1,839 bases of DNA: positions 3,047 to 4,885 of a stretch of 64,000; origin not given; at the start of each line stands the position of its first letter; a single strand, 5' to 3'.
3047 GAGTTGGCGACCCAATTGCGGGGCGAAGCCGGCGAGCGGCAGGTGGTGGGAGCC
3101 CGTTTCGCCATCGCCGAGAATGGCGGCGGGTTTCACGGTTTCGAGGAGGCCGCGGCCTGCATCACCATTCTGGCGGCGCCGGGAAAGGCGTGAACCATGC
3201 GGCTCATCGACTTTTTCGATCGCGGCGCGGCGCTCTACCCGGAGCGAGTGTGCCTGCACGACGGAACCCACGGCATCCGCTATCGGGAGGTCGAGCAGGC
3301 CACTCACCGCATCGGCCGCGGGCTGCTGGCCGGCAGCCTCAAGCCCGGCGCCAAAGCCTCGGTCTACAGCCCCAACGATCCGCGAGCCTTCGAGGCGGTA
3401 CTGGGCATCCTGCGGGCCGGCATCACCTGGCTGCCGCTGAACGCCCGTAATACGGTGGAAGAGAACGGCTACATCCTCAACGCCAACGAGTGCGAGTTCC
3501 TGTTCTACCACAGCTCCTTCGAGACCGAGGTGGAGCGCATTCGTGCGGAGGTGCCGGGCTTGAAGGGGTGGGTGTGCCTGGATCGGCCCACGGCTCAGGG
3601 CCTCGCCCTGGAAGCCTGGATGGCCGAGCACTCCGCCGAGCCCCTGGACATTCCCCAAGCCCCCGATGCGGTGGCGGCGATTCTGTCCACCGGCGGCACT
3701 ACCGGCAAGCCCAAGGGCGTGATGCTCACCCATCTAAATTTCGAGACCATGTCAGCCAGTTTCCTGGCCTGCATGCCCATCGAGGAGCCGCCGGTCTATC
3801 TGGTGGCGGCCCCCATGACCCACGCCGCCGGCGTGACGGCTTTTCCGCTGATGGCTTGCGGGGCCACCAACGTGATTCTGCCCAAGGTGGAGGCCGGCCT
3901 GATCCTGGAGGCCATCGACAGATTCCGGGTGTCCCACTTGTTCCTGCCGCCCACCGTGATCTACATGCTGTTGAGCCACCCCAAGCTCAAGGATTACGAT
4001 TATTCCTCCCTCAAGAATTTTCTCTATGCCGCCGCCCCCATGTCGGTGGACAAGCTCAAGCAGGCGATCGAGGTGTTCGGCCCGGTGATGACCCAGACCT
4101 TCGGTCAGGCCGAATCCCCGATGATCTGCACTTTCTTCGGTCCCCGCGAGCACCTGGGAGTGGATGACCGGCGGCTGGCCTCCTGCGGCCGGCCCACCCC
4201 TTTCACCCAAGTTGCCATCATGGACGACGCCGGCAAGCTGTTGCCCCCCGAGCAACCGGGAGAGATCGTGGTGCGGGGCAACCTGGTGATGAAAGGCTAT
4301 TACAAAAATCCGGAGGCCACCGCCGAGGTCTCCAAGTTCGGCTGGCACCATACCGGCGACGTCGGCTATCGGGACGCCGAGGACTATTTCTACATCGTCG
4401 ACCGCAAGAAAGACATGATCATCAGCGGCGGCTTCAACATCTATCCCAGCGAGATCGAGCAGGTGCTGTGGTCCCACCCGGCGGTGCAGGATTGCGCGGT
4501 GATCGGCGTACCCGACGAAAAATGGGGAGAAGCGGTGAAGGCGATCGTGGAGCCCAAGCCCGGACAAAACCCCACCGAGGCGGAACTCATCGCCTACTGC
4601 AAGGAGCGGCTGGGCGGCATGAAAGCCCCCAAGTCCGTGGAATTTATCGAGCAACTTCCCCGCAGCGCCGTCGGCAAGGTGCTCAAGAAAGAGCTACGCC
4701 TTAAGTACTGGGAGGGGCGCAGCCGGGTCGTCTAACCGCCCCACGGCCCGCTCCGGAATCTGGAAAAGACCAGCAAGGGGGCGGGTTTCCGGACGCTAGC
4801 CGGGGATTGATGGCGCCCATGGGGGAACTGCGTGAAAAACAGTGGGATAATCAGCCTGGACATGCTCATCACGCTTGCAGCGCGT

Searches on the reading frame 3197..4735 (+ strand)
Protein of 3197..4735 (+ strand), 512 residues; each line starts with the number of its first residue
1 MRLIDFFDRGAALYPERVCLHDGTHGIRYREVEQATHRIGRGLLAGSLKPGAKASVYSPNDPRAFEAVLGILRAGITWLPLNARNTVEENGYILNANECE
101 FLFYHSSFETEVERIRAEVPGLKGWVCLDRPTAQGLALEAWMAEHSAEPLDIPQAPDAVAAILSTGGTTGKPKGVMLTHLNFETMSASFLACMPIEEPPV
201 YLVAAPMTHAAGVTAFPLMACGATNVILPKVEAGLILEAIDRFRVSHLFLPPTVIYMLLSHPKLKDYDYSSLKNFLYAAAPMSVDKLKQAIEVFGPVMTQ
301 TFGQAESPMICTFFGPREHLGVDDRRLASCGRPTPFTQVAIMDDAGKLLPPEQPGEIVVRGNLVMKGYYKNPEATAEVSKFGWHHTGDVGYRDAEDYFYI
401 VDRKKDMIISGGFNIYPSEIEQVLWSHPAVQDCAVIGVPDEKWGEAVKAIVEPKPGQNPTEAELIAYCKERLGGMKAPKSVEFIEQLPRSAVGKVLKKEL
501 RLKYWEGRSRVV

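Call 59: search_protein_families(library=pfam, proteins=[window:3197-4735:+], max_evalue=0.00001)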
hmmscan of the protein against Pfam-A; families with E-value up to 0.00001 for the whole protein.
window:3197-4735:+ (512 aa): 2 families
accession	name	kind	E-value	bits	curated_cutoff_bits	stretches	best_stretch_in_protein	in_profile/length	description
PF00501.34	AMP-binding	-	2.3e-76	257.5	29.9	1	7-369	1-384/384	AMP-binding enzyme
PF13193.12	AMP-binding_C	-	4.6e-24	85.6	24.5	1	419-494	1-76/76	AMP-binding enzyme C-terminal domain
